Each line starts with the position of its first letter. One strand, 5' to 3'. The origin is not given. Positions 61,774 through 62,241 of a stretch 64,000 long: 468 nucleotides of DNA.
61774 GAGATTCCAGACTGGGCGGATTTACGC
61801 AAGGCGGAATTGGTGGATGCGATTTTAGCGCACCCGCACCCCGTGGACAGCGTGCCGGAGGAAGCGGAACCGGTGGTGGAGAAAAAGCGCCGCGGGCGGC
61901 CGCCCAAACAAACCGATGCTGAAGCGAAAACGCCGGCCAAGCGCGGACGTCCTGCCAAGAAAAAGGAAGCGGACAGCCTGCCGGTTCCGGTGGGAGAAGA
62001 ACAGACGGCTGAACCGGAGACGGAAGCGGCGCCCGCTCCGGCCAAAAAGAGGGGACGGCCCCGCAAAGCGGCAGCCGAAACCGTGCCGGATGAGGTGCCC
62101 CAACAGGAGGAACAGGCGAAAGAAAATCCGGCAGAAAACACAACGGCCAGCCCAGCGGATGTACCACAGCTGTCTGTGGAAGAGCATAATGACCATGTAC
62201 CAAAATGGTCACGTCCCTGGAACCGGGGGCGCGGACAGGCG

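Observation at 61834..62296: Rho factor carries an about 150-aa N-terminal insertion with three RGRP AT-hook-like motifs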

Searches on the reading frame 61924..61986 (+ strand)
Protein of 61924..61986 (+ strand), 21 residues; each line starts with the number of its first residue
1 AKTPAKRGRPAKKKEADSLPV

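Call 21: search_protein_families(library=pfam, proteins=[window:61924-61986:+], max_evalue=10)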
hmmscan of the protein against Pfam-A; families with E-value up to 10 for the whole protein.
seq(21 aa): 1 family
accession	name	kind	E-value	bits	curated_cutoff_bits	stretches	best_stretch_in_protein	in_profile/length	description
PF02178.24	AT_hook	-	0.019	15.2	17.4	1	6-15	3-12/13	AT hook motif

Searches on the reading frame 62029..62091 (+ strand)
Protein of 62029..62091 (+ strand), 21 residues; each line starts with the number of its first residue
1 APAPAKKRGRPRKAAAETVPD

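Call 21: search_protein_families(library=pfam, proteins=[window:62029-62091:+], max_evalue=10)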
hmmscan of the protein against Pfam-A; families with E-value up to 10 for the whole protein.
seq(21 aa): 1 family
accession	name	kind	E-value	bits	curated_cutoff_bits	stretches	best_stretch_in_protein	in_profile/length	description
PF02178.24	AT_hook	-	0.00023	21.1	17.4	1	6-16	2-12/13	AT hook motif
